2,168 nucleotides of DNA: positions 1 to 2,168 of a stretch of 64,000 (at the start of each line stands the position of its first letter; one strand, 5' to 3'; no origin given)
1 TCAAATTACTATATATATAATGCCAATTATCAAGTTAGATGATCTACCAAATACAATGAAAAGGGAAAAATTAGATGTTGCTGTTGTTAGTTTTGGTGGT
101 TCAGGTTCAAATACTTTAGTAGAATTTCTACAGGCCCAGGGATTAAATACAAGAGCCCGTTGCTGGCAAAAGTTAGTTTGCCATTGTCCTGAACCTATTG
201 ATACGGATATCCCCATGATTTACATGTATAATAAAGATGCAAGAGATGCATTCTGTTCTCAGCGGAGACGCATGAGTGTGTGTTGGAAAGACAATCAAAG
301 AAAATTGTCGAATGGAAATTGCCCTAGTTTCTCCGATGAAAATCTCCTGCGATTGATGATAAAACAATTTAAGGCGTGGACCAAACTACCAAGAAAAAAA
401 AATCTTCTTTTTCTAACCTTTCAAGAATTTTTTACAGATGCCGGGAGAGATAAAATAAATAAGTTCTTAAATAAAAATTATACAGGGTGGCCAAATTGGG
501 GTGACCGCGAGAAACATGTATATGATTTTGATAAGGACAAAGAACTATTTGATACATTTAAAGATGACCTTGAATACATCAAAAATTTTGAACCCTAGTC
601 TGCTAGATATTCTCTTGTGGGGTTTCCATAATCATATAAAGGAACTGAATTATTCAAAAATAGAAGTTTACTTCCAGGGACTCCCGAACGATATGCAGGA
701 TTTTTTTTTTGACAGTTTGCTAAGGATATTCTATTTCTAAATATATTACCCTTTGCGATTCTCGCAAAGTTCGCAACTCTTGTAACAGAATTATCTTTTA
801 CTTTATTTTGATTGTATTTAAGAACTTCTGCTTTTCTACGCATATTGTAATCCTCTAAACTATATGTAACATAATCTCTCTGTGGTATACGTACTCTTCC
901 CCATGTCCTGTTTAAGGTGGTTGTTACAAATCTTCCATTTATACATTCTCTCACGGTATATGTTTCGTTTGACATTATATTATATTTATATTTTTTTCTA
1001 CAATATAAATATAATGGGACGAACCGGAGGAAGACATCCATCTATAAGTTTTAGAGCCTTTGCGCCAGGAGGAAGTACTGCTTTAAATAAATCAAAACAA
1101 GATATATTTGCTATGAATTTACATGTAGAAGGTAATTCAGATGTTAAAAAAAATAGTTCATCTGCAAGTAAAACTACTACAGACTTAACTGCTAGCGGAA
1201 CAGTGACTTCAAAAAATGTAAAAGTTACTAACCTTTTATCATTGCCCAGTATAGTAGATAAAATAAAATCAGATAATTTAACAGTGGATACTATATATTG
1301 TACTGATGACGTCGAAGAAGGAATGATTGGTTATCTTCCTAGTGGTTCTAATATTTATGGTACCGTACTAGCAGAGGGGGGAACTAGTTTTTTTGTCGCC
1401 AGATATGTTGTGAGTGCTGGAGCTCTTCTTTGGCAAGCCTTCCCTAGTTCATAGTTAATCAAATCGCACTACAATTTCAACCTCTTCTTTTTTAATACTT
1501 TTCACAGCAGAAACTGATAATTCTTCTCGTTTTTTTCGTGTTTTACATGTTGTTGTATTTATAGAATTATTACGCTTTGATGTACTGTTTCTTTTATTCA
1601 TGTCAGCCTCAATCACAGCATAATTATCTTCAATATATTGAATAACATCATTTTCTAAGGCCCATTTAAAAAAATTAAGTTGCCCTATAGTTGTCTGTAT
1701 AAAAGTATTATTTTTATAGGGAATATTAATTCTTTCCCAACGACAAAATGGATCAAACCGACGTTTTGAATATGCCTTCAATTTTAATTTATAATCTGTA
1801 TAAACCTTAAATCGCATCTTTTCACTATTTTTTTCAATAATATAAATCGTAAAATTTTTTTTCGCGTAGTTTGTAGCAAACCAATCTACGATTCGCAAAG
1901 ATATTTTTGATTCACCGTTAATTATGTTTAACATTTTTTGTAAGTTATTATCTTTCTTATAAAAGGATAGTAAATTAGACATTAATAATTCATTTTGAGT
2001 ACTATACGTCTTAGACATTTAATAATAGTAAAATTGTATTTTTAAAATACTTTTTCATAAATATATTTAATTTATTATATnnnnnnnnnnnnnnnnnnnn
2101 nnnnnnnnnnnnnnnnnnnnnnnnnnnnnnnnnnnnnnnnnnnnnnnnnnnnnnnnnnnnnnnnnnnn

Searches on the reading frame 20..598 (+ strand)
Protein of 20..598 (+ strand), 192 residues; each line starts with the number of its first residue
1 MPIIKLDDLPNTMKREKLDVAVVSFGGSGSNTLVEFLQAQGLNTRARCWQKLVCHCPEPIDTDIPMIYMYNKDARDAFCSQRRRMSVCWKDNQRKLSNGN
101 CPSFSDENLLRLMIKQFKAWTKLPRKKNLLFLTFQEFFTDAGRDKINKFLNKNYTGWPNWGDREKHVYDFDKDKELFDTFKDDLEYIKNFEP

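Call 40: search_protein_families(library=pfam, proteins=[window:20-598:+], max_evalue=0.01)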
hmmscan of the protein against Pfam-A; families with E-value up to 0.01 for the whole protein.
window:20-598:+ (192 aa): 0 families

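Call 82: find_encoding_contigs(protein=window:20-598:+, flank=10000, max_places=2)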
Protein window:20-598:+ (192 aa): 2 contigs read that carry it; 1 place shown.
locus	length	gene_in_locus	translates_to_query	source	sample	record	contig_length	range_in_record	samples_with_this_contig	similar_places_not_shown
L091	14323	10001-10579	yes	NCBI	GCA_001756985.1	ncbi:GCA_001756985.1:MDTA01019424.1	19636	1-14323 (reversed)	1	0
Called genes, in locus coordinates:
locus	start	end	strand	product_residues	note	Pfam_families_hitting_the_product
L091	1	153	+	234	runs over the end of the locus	PF01351:RNase_HII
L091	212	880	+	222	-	PF00929:RNase_T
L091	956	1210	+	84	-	-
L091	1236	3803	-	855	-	PF03477:ATP-cone, PF00317:Ribonuc_red_lgN, PF02867:Ribonuc_red_lgC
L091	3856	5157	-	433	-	PF09588:YqaJ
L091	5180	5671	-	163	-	-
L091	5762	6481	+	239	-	PF01712:dNK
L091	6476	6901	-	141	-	PF00581:Rhodanese (weak)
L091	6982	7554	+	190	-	-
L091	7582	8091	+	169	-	-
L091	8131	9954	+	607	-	PF13522:GATase_6, PF13537:GATase_7, PF01380:SIS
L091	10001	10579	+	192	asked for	-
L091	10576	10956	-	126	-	-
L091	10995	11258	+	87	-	-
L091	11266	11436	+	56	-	-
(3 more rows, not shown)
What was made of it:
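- Closest known: Chlorovirus PBCV-1 capsid-glycan machinery. Same: GFAT is also virus-encoded (call 82).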

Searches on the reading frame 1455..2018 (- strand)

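Call 40: search_protein_families(library=pfam, proteins=[window:1455-2018:-], max_evalue=0.01)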
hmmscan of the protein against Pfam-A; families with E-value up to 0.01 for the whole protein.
window:1455-2018:- (187 aa): 1 family
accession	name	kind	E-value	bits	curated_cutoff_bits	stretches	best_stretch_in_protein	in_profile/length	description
PF23827.1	DUF7197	-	4.8e-41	141.5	27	1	7-162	17-176/245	Family of unknown function (DUF7197)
